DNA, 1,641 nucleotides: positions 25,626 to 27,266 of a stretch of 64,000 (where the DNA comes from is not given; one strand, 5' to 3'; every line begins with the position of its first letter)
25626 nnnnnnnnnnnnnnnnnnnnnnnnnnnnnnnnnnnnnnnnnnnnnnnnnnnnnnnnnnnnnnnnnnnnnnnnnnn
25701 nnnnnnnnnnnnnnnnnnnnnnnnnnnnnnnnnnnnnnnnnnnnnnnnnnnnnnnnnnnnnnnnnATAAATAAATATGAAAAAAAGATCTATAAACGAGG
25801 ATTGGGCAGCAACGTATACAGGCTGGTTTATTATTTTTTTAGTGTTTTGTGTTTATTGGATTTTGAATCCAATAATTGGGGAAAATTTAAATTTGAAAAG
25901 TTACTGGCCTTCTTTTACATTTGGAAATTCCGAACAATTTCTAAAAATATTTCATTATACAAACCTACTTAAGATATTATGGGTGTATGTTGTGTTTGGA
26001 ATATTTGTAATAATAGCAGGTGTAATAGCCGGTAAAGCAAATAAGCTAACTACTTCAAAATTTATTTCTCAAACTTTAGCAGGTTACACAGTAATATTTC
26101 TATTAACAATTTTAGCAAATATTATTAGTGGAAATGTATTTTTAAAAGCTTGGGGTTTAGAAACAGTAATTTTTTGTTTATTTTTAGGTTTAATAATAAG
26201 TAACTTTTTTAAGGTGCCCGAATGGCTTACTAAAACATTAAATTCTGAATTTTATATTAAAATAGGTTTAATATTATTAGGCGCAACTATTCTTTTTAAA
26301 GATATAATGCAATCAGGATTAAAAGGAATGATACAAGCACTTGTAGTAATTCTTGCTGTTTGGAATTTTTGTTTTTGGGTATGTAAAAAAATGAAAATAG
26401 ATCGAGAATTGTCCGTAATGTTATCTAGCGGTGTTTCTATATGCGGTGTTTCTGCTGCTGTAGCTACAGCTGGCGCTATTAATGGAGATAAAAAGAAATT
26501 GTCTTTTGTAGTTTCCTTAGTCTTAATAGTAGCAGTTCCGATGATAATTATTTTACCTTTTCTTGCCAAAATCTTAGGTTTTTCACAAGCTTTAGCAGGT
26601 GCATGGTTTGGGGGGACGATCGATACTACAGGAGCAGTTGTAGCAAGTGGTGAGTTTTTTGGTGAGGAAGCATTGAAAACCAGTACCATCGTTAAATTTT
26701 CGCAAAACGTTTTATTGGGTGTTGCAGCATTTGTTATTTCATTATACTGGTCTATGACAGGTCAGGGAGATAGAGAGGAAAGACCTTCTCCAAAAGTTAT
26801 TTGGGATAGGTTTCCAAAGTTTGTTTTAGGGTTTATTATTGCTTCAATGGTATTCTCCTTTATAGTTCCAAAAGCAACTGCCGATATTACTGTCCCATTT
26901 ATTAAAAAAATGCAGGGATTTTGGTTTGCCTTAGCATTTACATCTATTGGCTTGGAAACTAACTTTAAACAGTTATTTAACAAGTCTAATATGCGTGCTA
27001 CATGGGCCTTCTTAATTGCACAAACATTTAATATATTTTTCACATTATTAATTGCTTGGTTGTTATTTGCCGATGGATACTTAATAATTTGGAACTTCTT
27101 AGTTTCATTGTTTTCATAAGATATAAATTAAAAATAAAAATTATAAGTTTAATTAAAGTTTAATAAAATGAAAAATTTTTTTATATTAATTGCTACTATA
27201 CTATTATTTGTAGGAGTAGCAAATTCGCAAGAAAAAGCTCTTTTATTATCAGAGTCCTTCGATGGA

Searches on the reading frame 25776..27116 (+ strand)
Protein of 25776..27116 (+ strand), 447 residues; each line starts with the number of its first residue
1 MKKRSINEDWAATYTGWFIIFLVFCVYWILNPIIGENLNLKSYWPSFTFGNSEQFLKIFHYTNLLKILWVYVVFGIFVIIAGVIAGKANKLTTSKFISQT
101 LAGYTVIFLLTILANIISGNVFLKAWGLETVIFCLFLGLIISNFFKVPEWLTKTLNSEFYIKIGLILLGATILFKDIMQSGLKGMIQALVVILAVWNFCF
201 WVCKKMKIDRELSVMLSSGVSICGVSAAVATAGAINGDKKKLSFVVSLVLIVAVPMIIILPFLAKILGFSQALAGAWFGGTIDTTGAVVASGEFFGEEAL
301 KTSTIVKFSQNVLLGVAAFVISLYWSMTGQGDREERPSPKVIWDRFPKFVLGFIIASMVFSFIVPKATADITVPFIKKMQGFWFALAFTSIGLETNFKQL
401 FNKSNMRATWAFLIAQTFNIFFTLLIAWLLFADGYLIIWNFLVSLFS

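Call 81: search_protein_families(library=ncbifam, proteins=[window:25776-27116:+], max_evalue=1e-10)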
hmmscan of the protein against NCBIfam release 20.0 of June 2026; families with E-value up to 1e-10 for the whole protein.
window:25776-27116:+ (447 aa): 1 family
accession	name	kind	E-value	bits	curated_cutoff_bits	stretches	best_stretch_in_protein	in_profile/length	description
TIGR00698.1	TIGR00698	subfamily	4.8e-28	98.3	232.6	1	103-400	6-302/335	YeiH family putative sulfate export transporter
